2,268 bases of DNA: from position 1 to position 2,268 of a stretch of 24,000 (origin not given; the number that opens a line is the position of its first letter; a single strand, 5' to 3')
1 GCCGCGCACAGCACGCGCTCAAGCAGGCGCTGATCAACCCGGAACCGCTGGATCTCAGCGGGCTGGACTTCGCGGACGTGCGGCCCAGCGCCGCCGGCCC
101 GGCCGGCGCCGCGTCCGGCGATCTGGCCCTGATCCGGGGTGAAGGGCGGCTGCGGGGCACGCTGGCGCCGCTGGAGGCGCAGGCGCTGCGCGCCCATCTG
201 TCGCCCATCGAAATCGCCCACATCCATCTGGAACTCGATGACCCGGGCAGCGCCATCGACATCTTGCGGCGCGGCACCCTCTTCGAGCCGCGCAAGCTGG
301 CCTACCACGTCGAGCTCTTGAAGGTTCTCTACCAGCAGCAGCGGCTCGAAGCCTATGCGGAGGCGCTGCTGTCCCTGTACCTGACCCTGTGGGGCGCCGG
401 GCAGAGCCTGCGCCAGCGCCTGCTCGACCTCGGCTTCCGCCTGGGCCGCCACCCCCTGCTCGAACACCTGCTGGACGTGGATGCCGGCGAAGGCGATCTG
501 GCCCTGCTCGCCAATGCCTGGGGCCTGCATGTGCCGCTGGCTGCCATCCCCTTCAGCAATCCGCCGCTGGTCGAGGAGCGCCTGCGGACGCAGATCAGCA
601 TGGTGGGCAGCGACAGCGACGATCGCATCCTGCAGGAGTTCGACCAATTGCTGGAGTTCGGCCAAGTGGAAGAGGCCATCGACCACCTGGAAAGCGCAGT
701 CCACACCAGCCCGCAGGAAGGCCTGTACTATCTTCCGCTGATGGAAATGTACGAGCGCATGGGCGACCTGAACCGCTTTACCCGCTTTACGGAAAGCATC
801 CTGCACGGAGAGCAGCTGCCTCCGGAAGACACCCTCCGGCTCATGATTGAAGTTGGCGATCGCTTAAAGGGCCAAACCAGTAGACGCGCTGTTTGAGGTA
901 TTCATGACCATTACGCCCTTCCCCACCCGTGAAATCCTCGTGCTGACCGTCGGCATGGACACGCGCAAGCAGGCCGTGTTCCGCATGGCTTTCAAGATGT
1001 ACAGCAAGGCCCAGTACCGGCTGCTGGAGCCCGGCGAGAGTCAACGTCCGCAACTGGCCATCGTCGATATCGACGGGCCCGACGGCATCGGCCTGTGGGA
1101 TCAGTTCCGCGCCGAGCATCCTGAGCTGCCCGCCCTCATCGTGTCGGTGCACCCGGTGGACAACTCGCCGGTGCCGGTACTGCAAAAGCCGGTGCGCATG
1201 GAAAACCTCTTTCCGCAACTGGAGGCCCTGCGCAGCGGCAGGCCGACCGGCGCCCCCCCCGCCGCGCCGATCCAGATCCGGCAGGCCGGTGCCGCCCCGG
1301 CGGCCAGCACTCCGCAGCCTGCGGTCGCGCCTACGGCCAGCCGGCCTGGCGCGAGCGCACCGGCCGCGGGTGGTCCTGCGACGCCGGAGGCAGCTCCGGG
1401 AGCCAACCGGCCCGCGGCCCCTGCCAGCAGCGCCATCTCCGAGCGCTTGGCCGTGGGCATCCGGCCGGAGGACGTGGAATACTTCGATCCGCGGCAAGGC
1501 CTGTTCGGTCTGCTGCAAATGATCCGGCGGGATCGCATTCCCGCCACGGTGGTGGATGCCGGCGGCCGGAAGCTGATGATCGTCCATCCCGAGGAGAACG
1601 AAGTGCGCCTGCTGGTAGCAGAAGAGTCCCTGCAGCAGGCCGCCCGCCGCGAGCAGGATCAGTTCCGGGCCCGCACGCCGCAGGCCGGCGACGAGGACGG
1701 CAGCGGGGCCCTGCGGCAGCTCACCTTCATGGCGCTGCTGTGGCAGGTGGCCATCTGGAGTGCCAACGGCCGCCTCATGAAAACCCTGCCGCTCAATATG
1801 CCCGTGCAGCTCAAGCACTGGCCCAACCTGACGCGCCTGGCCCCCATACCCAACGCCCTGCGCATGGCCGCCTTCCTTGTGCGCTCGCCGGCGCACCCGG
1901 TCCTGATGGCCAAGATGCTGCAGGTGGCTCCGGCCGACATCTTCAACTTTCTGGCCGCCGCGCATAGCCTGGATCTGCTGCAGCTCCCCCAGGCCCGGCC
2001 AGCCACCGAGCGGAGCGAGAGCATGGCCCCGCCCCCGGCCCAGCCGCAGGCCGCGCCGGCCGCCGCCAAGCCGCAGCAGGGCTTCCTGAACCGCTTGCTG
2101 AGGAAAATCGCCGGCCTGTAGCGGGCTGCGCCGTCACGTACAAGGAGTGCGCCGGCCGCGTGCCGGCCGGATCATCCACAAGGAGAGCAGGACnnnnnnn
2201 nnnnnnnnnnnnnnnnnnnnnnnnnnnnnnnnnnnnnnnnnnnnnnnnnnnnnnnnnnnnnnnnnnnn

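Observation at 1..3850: Kinase-less small-GTPase / double-Roadblock module flanked by TPR-like and receiver-like proteins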

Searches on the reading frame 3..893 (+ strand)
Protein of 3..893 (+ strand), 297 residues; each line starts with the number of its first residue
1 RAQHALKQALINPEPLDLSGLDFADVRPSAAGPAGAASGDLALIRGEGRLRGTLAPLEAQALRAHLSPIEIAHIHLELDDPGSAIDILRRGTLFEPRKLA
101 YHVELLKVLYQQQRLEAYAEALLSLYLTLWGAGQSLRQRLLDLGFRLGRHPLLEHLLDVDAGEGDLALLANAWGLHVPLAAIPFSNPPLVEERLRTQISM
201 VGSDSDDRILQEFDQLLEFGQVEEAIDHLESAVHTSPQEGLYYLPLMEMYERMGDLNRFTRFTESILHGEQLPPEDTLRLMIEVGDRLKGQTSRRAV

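Call 4: search_protein_families(library=pfam, proteins=[window:3-893:+], max_evalue=1)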
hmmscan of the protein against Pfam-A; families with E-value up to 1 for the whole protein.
window:3-893:+ (297 aa): 6 families
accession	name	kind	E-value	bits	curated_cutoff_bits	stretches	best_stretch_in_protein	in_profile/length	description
PF13428.12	TPR_14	-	6.5e-05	23.7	23.5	1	214-244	9-39/44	Tetratricopeptide repeat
PF14559.12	TPR_19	-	0.00046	20.9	25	1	216-258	1-43/68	Tetratricopeptide repeat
PF03704.23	BTAD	-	0.0067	17.2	22.1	0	213-255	69-111/146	Bacterial transcriptional activator domain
PF13432.12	TPR_16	-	0.01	16.7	32.7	0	71-126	3-57/65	Tetratricopeptide repeat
PF03980.19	Nnf1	-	0.094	13.5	23.7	1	207-238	16-47/110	Nnf1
PF13490.11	zf-HC2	-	0.13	12.9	22.2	1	49-66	11-28/35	Putative zinc-finger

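Call 5: search_protein_families(library=ncbifam, proteins=[window:3-893:+], max_evalue=1)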
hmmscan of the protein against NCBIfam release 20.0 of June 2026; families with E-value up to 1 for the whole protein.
window:3-893:+ (297 aa): 4 families
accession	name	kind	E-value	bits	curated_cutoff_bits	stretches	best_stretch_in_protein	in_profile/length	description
NF040959.1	MamA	equivalog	0.013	15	200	1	219-255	152-188/204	magnetosome protein MamA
NF040561.1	PrimPol_Msp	equivalog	0.088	11.3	200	1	200-260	19-78/515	CRISPR-associated primase-polymerase type A1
TIGR02521.1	type_IV_pilW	equivalog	0.1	12.1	154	1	217-258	42-83/234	type IV pilus biogenesis/stability protein PilW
NF008755.0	PRK11788.1-3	equivalog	0.15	11.4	430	1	216-285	47-115/388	lipopolysaccharide assembly protein LapB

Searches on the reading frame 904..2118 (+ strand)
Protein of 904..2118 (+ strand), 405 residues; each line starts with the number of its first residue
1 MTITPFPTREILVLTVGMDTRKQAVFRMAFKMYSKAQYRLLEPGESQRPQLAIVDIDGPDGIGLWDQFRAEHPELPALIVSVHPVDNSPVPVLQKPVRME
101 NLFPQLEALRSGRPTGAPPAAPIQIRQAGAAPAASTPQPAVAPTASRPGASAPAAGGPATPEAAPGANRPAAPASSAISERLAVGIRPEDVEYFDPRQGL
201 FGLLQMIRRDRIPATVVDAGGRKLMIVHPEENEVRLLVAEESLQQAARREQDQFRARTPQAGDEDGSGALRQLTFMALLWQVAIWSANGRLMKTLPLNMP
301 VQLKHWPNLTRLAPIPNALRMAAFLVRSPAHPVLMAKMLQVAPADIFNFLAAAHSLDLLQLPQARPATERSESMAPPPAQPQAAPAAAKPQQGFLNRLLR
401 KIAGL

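Call 4: search_protein_families(library=pfam, proteins=[window:904-2118:+], max_evalue=1)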
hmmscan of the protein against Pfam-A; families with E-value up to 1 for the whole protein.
window:904-2118:+ (405 aa): 0 families

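Call 5: search_protein_families(library=ncbifam, proteins=[window:904-2118:+], max_evalue=1)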
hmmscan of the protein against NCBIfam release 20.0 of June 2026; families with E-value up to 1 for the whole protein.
window:904-2118:+ (405 aa): 2 families
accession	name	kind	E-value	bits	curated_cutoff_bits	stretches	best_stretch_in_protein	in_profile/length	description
NF051870.1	NAssimRespRegNtrX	equivalog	0.088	11.7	600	1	45-84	42-85/452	nitrogen assimilation response regulator NtrX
NF007969.0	PRK10693.1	equivalog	0.17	10.9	329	0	269-292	308-331/337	two-component system response regulator RssB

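Call 21: find_homologous_proteins(query=window:904-2118:+, max_evalue=0.001)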
Query window:904-2118:+ (405 aa): 75 proteins with E <= 0.001 among 8000 candidates.
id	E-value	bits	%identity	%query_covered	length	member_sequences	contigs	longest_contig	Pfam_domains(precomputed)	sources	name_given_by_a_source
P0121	4.0e-257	871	100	100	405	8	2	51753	-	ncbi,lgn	ncbi:MAG: response regulator [Pseudomonadota bacterium]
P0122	1.3e-131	458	55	100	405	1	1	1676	-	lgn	-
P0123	3.4e-101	358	48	99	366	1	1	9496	-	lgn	-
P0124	2.6e-98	348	50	99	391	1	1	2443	-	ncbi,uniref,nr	ncbi:MAG: histidine kinase [Acidithiobacillus ferrivorans]|uniref:Histidine kinase n=1 Tax=Acidithio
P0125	2.8e-98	348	49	99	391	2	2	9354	-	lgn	-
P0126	3.6e-97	344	48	99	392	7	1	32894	-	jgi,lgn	-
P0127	1.1e-95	339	48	98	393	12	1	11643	-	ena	-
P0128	5.1e-94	334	47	98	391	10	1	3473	-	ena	-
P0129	4.3e-91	324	45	100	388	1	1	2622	-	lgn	-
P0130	5.3e-86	308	44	100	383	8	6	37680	-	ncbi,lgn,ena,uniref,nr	ncbi:response regulator [Acidithiobacillus sp.]|uniref:response regulator n=1 Tax=Acidithiobacillus 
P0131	6.2e-86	307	44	100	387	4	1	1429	-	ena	-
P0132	7.7e-86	307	46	100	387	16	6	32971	-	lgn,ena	-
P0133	1.3e-85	306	45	99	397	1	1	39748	-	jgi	-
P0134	6.3e-85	304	42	100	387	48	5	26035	-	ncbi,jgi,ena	ncbi:MAG: response regulator [Acidithiobacillus ferrivorans]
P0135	1.2e-83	300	43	98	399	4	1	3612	-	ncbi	ncbi:MAG: hypothetical protein ACP5M3_06830 [Acidithiobacillus sp.]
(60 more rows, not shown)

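Call 40: search_solved_structures(query=A2, max_evalue=1)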
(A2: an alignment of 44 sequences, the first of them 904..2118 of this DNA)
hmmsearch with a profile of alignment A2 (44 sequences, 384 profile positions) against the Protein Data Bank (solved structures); distinct sequences matched with E-value up to 1: 19.
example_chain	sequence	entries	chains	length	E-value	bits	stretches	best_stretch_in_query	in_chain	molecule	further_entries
2pkx_A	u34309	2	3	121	0.00012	24.9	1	46-113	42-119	Transcriptional regulatory protein phoP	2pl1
3nhm_A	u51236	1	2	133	0.00049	22.8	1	45-117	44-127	Response regulator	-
1dc7_A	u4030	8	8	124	0.041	16.5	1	45-90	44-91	NITROGEN REGULATION PROTEIN | NITROGEN REGULATION PROTEIN NR(I) | NTRC RECEIVER DOMAIN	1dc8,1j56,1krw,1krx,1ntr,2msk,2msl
1mvo_A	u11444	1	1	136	0.096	15.3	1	41-88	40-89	PhoP response regulator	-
9ji3_J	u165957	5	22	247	0.13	14.9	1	30-124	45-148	DNA-binding response regulator | Possible two component system response transcriptional positive regulator PhoP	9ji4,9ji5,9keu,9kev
3r0j_A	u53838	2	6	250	0.13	14.9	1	30-124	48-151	POSSIBLE TWO COMPONENT SYSTEM RESPONSE TRANSCRIPTIONAL POSITIVE REGULATOR PHOP | Response regulator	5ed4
6is1_A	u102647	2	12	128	0.19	14.3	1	42-113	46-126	Response regulator ArlR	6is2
9qf9_A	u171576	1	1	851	0.21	14.1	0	37-86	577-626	Ruminococcus bromii Amy16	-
3f6c_A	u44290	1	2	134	0.25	13.9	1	44-85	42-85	Positive transcription regulator evgA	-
9h6e_D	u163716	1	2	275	0.3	13.6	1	50-134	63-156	Two-component response regulator ARR1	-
8xat_A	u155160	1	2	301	0.38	13.3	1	50-134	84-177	Two-component response regulator ARR1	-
6is3_C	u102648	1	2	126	0.39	13.3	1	42-112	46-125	Response regulator ArlR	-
6z4c_A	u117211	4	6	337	0.45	13.1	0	47-94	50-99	Regulator of RpoS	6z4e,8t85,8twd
5f64_A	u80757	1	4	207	0.48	13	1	44-84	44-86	Positive transcription regulator EvgA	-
8zwn_A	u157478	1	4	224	0.55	12.8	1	44-84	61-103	DNA-binding transcriptional activator EvgA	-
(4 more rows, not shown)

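Call 46: predict_structure(alignment_id=A2)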
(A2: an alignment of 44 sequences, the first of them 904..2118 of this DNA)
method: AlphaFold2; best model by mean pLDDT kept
length: 405 residues; sequences in the alignment: 44
mean_pLDDT: 82.2   pTM: 0.56
mean pLDDT of the five models: 82.2, 81.5, 81.1, 80.9, 79.4
residues with pLDDT >= 90: 267; 70-90: 27; 50-70: 38; < 50: 73
segments of 3 or more residues with pLDDT < 50: 1-7, 119-142, 144-147, 149-159, 367-374, 379-392
pLDDT, mean of each block of 10 residues (from residue 1): 51 96 95 95 95 94 96 97 91 94 95 66 41 44 46 44 52 62 88 98 98 97 97 96 96 96 79 97 98 97 95 96 97 97 98 97 61 49 47 67 69
secondary structure, 60 per line:
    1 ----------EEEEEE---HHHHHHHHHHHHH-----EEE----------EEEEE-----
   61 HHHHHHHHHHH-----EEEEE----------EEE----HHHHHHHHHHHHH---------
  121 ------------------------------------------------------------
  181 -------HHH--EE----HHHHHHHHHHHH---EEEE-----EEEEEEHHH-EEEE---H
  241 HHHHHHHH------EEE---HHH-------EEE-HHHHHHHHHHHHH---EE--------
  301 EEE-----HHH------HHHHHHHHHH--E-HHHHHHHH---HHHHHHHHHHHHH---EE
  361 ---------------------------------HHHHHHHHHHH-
elements in order: E11-16 H20-32 E38-40 E51-55 H61-71 E77-81 E92-94 H99-111 H199-210 E214-217 E223-228 E233-236 H240-248 E255-257 E271-273 H275-287 E301-303 H318-327 H332-339 H343-355 H394-404

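Call 51: fold_search(model_id=the predicted structure, library=pdb)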
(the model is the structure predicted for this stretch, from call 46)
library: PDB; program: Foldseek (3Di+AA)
matches with E <= 10: 978; with E <= 0.001: 0
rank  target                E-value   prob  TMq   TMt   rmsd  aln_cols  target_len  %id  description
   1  3olw_A                1.0e-03  1.00  0.22  0.61   3.8       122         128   18  Structural and functional effects of substitution at position T+1 in CheY: CheYA88T-BeF3-Mn complex (released 2011-08-31)
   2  3cu5_A                1.0e-03  1.00  0.21  0.60   4.2       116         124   17  Crystal structure of a two component transcriptional regulator AraC from Clostridium phytofermentans ISDg (released 2008-05-06)
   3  5jyu_MODEL_1_A        1.2e-03  1.00  0.21  0.61   4.9       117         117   18  NMR structure of pseudo receiver domain of CikA from Thermosynechococcus elongatus (released 2017-03-29)
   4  1ehc                  1.8e-03  1.00  0.22  0.61   3.8       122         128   18  STRUCTURE OF SIGNAL TRANSDUCTION PROTEIN CHEY (released 1997-05-15)
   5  3snk                  1.8e-03  1.00  0.20  0.58   4.2       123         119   16  Crystal structure of a Response regulator CheY-like protein (mll6475) from MESORHIZOBIUM LOTI at 2.02 A resolution (released 2011-07-20)
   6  6tg7                  2.1e-03  1.00  0.22  0.61   3.7       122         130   18  Crystal structure of the CheY in presence of magnesium (released 2019-12-04)
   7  4dn6_A                2.1e-03  1.00  0.21  0.61   4.1       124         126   16  Crystal structure of a putative pilus assembly protein (cpaE) from Burkholderia thailandensis E264 at 2.80 A resolutio (released 2012-02-29)
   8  4dad                  2.4e-03  1.00  0.21  0.57   4.1       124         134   14  Crystal structure of a Putative pilus assembly-related protein (BPSS2195) from Burkholderia pseudomallei K96243 at 2.50  (released 2012-01-25)
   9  4q7e_B                2.5e-03  1.00  0.22  0.61   3.7       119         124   15  Non-phosphorylated HemR Receiver Domain from Leptospira biflexa (released 2014-05-14)
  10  4qpj_D                2.5e-03  1.00  0.20  0.56   4.4       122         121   15  2.7 Angstrom Structure of a Phosphotransferase in Complex with a Receiver Domain (released 2015-07-15)
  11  1jlk_A                2.5e-03  1.00  0.19  0.48   5.0       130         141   17  Crystal structure of the Mn(2+)-bound form of response regulator Rcp1 (released 2002-03-13)
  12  4dn6_B                3.1e-03  1.00  0.22  0.63   3.4       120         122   14  Crystal structure of a putative pilus assembly protein (cpaE) from Burkholderia thailandensis E264 at 2.80 A resolutio (released 2012-02-29)
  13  3hv2_A                4.2e-03  1.00  0.22  0.59   3.8       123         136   14  Crystal structure of signal receiver domain OF HD domain-containing protein FROM Pseudomonas fluorescens Pf-5 (released 2009-06-23)
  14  6zj2_C                4.2e-03  1.00  0.22  0.43   3.7       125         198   16  Structure of RcsB from Salmonella enterica serovar Typhimurium bound to promoter rprA in the presence of phosphomimeti (released 2021-02-17)
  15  28tm_A                4.2e-03  1.00  0.21  0.66   3.8       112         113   15  Structure of an uncharacterized Rossmann fold protein from Homo sapiens (released 2026-03-11)
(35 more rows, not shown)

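Call 84: search_protein_families(library=padloc, proteins=[window:904-2118:+], max_evalue=0.01)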
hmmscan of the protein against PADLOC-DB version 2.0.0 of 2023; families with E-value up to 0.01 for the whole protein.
window:904-2118:+ (405 aa): 0 families

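Call 92: fold_search(model_id=the predicted structure, library=viral)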
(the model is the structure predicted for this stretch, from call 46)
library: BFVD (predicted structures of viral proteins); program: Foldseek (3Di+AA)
matches with E <= 10: 162; with E <= 0.001: 0
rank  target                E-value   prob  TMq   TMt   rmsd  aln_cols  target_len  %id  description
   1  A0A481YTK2            4.2e-03  1.00  0.22  0.13   3.7       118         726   19  Histidine kinase [Marseillevirus LCMAC102]
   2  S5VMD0                7.9e-03  0.95  0.18  0.38  17.4       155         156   12  Uncharacterized protein [Pseudomonas phage PaBG]
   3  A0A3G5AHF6            3.4e-02  0.99  0.19  0.10   7.8       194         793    9  histidine kinase [Sylvanvirus sp.]
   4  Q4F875                7.9e-02  0.10  0.11  0.11  25.1       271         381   15  Non-structural polyprotein (Fragment) [Kashmir bee virus]
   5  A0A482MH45            8.4e-02  0.25  0.11  0.19  20.2       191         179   12  Uncharacterized protein [Serratia phage Serbin]
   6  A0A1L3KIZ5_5          8.4e-02  0.16  0.15  0.06  34.0       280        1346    8  Replicase polyprotein 1ab [Wenling nido-like virus 1]
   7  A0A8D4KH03            2.2e-01  0.16  0.12  0.16   9.6       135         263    7  (no name in the UniProt tables at hand)
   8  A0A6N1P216            2.5e-01  0.38  0.17  0.22  11.6       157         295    9  Uncharacterized protein [Tupanvirus soda lake]
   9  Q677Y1                2.8e-01  0.16  0.13  0.15  12.4       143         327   10  Uncharacterized protein [lymphocystis disease virus-China]
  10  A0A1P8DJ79            3.0e-01  0.30  0.08  0.08   7.5        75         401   13  (no name in the UniProt tables at hand)
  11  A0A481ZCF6            3.4e-01  0.66  0.20  0.42   6.7       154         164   10  Ras family GTPase [Pithovirus LCPAC404]
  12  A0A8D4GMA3            3.6e-01  0.47  0.16  0.23   5.6       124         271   10  (no name in the UniProt tables at hand)
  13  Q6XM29                3.6e-01  0.33  0.16  0.22   6.5       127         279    9  FirrV-1-B7 [Feldmannia irregularis virus a]
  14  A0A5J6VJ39            4.1e-01  0.28  0.15  0.13   8.6       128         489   11  tRNA (N(6)-L-threonylcarbamoyladenosine(37)-C(2))-methylthiotransferase [Megaviridae environmental sample]
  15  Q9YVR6                4.4e-01  0.30  0.10  0.16   3.9        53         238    9  ORF MSV176 putative metalloprotease, similar to Homo sapiens GB:X89576 [Melanoplus sanguinipes entomopoxvirus]
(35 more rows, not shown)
